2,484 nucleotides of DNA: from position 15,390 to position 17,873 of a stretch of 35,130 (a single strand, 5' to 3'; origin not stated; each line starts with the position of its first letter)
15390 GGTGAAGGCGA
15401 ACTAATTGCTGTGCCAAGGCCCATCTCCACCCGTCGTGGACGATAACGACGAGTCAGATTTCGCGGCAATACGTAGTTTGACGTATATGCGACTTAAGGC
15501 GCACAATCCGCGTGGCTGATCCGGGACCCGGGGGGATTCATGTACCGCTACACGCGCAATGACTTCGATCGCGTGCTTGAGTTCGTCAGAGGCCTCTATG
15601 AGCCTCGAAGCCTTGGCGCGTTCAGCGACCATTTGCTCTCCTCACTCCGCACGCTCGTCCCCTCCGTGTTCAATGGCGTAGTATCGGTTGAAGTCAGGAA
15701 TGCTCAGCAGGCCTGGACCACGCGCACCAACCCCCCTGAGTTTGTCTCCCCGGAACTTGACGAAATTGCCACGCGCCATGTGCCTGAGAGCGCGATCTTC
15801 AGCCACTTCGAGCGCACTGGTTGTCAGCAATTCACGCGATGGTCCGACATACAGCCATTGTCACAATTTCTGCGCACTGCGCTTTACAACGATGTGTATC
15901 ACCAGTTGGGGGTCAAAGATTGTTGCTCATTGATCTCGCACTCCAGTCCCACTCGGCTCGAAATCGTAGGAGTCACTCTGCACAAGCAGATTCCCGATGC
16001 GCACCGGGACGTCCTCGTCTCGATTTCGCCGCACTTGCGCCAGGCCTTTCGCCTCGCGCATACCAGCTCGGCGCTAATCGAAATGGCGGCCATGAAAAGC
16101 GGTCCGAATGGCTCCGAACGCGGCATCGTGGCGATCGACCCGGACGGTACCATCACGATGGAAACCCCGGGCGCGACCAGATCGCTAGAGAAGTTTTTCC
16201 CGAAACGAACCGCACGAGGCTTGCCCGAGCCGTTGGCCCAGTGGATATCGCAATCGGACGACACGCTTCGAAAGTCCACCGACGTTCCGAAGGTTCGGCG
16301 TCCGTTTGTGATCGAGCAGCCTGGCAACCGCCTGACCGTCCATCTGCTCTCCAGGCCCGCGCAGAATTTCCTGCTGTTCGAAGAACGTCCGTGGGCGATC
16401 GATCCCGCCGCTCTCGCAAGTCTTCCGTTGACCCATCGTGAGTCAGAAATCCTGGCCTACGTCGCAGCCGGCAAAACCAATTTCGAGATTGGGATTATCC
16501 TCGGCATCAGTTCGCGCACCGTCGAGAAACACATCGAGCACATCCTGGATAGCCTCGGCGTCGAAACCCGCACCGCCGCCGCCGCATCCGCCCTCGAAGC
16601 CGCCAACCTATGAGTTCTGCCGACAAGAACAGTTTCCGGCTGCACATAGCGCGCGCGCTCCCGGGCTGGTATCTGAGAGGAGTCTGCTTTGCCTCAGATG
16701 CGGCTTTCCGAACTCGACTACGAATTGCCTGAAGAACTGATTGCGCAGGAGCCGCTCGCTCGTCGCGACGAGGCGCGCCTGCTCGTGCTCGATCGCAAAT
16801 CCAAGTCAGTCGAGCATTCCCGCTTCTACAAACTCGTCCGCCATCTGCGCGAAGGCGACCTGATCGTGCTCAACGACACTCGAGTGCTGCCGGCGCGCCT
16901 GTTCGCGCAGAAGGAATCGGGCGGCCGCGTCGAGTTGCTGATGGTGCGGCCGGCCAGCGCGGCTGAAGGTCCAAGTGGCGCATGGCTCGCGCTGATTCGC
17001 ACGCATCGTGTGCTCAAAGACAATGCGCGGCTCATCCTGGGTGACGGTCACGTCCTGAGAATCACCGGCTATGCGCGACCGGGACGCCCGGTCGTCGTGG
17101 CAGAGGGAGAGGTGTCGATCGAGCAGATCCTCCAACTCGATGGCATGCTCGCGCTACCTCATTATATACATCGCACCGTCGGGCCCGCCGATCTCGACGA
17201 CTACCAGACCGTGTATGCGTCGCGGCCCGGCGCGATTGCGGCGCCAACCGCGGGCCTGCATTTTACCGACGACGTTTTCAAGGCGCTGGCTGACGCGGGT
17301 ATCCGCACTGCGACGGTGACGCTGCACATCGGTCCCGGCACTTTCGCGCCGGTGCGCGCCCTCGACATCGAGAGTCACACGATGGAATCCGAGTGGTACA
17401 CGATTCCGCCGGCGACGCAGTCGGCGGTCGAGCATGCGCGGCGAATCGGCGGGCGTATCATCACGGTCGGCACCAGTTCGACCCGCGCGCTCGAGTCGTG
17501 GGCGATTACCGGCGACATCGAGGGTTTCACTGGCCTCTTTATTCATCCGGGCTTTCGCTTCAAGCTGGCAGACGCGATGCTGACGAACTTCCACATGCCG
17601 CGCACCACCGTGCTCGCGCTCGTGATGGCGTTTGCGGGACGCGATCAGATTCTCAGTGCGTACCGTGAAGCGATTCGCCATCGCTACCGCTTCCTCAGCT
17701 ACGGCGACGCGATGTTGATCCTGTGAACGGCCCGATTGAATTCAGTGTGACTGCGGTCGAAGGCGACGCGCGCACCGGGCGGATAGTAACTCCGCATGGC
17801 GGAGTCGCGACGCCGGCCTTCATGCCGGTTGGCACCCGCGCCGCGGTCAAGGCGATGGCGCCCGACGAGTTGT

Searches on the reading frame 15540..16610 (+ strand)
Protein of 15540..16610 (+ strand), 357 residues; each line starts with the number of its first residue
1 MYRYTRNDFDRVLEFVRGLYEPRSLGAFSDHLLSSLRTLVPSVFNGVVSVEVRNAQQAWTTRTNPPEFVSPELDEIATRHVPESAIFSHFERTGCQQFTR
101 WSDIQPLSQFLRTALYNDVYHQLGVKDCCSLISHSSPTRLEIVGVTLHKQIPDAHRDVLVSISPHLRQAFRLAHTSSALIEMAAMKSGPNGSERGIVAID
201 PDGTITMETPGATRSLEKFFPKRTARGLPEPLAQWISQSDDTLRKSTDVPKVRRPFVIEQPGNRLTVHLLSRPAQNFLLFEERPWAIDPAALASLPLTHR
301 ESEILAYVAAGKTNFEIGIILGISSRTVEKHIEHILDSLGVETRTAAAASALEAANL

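Call 9: search_protein_families(library=pfam, proteins=[window:15540-16610:+], max_evalue=0.01)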
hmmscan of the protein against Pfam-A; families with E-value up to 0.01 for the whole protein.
window:15540-16610:+ (357 aa): 2 families
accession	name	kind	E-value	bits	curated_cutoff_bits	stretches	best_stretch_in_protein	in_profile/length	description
PF00196.25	GerE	-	7.7e-15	54.7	23.5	1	296-349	2-55/57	Bacterial regulatory proteins, luxR family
PF08281.18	Sigma70_r4_2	-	0.0096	16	25.7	0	304-334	19-49/54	Sigma-70, region 4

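Call 10: search_protein_families(library=ncbifam, proteins=[window:15540-16610:+], max_evalue=0.01)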
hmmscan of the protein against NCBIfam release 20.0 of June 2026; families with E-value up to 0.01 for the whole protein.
window:15540-16610:+ (357 aa): 21 families
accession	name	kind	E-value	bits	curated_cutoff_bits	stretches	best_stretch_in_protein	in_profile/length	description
TIGR03020.2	EpsA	equivalog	1.5e-16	60.8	170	1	296-351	190-245/247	XrtB/PEP-CTERM-associated transcriptional regulator EpsA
TIGR03541.1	reg_near_HchA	equivalog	8.6e-12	45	215.6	1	293-354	168-229/232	PA1136 family autoinducer-binding transcriptional regulator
NF052445.1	RespRegMctR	equivalog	6e-09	35.6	300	1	294-348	142-196/205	two-component system response regulator MctR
NF052366.1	photon_PedR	equivalog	1.7e-08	34.5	120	1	297-352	3-58/74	photosynthetic electron transport-dependent transcriptional regulator PedR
NF047785.1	respo_reg_MadR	equivalog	4e-08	32.9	300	1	296-350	148-202/209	MadR family response regulator transcription factor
NF047402.1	TransRegVisN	equivalog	4e-08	32.8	250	1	295-352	184-241/246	transcriptional regulator VisN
NF007505.1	PRK10100.1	equivalog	4.2e-08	33.1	250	1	294-351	142-199/204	biofilm master transcriptional regulator CsgD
NF007935.0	PRK10651.1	equivalog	1.9e-06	27.2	250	1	297-350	156-209/216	two-component system response regulator NarL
NF007561.1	PRK10188.1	equivalog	2.9e-06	26.8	350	1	295-348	178-231/240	quorum-sensing transcriptional regulator SdiA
NF007708.0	PRK10403.1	equivalog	4.8e-06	26.2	343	1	297-351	154-208/215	nitrate/nitrite response regulator protein NarP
NF003420.0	PRK04841.1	equivalog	2.1e-05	22.8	537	1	292-352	834-894/903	HTH-type transcriptional regulator MalT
NF041673.1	transregRamA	equivalog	5.3e-05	22.4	500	1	296-351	218-273/280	acetate metabolism transcriptional regulator RamA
NF041830.1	RR_TF_ErdR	exception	0.00024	20.9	390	1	291-348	147-202/213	response regulator transcription factor ErdR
NF011896.0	PRK15369.1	equivalog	0.00046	19.8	242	1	297-341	150-194/211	two component system response regulator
NF007685.0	PRK10360.1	equivalog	0.00058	19.7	258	1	288-345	129-186/196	response regulator transcription factor UhpA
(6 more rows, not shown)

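Call 33: find_homologous_proteins(query=window:15540-16610:+, max_evalue=0.001)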
Query window:15540-16610:+ (357 aa): 131 proteins with E <= 0.001 among 8000 candidates; the best 120 are listed.
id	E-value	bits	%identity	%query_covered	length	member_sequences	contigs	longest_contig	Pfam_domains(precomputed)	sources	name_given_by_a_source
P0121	1.6e-234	795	99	100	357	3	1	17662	PF00196.26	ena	-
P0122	6.8e-182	622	79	96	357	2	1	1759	PF00196.26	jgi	-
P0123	3.1e-161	554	72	97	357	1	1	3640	PF00196.26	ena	-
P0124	7.6e-161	553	73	100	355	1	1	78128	PF00196.26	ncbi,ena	-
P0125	3.7e-159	548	70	96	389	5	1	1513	PF00196.26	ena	-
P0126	3.6e-158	544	72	100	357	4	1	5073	PF00196.26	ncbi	-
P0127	4.6e-158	544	71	100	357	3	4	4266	PF00196.26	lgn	-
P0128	4.8e-158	544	71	100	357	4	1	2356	PF00196.26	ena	-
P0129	2.3e-157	542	70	97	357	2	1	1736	PF00196.26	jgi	-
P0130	6.2e-157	540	71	100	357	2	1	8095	PF00196.26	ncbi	-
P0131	1.0e-156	540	70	100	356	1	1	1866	PF00196.26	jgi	jgi:DNA-binding CsgD family transcriptional regulator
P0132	1.3e-155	536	69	100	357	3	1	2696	PF00196.26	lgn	-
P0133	1.8e-155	535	69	100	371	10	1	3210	PF00196.26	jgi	jgi:DNA-binding CsgD family transcriptional regulator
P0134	2.5e-155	535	69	100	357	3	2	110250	PF00196.26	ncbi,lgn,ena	-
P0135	2.5e-155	535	68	100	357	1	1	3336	PF00196.26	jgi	jgi:DNA-binding CsgD family transcriptional regulator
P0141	1.5e-153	529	69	97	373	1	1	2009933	PF00196.26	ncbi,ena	-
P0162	4.2e-145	501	67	96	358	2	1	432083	PF00196.26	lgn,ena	-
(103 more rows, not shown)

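Call 34: find_encoding_contigs(protein=P0141, flank=8000, max_places=1)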
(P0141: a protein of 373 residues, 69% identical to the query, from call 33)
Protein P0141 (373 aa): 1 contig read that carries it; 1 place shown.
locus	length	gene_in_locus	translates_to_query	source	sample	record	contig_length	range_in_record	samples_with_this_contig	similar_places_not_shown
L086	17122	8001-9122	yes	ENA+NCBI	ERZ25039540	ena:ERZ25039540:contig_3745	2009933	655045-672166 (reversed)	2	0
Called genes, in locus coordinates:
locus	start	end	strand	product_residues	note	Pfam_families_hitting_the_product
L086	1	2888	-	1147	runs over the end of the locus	PF00082:Peptidase_S8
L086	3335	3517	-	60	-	-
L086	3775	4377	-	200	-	PF07719:TPR_2 (faint), PF13424:TPR_12 (faint), PF13428:TPR_14 (faint)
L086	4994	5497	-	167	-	-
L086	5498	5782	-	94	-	-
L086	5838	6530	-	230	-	PF01637:ATPase_2 (weak), PF13191:AAA_16, PF24883:NPHP3_N (weak), PF13401:AAA_22 (weak)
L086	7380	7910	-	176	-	-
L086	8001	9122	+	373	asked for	PF00196:GerE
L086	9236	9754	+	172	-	PF02357:NusG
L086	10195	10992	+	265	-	PF13489:Methyltransf_23, PF13847:Methyltransf_31, PF08241:Methyltransf_11, PF08242:Methyltransf_12, PF13649:Methyltransf_25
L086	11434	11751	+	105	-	-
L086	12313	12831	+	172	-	-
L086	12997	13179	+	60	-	-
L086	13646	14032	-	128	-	-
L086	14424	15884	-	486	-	PF13191:AAA_16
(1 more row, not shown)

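Call 35: find_encoding_contigs(protein=P0162, flank=8000, max_places=1)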
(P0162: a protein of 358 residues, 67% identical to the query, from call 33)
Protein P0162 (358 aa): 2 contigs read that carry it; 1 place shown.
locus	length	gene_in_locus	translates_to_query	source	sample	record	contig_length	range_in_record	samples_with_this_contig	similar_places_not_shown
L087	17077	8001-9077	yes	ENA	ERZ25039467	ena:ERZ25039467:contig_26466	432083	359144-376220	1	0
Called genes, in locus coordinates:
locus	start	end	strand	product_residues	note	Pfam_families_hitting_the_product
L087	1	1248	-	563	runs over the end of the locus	PF02776:TPP_enzyme_N, PF00205:TPP_enzyme_M, PF02775:TPP_enzyme_C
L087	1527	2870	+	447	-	PF01103:Omp85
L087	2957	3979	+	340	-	PF00561:Abhydrolase_1, PF12697:Abhydrolase_6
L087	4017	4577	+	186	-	PF16036:Chalcone_3 (weak)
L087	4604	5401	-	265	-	-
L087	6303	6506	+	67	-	-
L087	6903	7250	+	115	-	-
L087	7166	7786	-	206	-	-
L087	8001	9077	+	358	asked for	PF00196:GerE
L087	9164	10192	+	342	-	PF02547:Queuosine_synth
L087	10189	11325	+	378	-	PF01702:TGT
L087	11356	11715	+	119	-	PF02699:YajC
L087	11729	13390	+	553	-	PF21760:SecD_1st, PF22599:SecDF_P1_head, PF02355:SecD_SecF_C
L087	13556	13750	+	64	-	PF12728:HTH_17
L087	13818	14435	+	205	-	PF01209:Ubie_methyltran, PF13489:Methyltransf_23, PF07021:MetW (faint), PF13847:Methyltransf_31, PF08241:Methyltransf_11, PF08242:Methyltransf_12, PF13649:Methyltransf_25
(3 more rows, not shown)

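Call 36: find_encoding_contigs(protein=P0124, flank=8000, max_places=1)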
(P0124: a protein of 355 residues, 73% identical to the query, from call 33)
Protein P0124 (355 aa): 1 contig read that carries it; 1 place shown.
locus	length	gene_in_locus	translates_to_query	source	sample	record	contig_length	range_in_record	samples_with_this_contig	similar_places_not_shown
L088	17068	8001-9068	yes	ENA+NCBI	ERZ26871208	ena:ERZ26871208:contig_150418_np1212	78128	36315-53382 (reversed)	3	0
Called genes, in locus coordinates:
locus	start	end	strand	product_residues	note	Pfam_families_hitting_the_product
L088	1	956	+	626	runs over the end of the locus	-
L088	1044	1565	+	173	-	PF02357:NusG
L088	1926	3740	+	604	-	PF00953:Glycos_transf_4, PF13727:CoA_binding_3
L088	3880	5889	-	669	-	-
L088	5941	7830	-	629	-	-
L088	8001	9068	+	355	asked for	PF00196:GerE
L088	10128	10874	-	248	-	PF07505:DUF5131, PF17338:GP88 (weak)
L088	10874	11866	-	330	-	-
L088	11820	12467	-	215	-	PF01726:LexA_DNA_bind, PF00717:Peptidase_S24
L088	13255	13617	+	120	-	PF00190:Cupin_1 (weak), PF07883:Cupin_2 (faint)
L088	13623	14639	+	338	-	PF01370:Epimerase, PF04321:RmlD_sub_bind (weak), PF16363:GDP_Man_Dehyd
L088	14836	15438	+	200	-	PF01894:YjbQ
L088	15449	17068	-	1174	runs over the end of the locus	PF02574:S-methyl_trans, PF00809:Pterin_bind, PF02607:B12-binding_2, PF02310:B12-binding, PF02965:Met_synt_B12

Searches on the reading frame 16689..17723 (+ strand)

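Call 55: search_protein_families(library=pfam, proteins=[window:16689-17723:+], max_evalue=0.001)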
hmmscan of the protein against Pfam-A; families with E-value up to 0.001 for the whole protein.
window:16689-17723:+ (345 aa): 1 family
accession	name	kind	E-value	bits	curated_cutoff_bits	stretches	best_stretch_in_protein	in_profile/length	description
PF02547.20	Queuosine_synth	-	8.8e-116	387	25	1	6-344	1-322/322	Queuosine biosynthesis protein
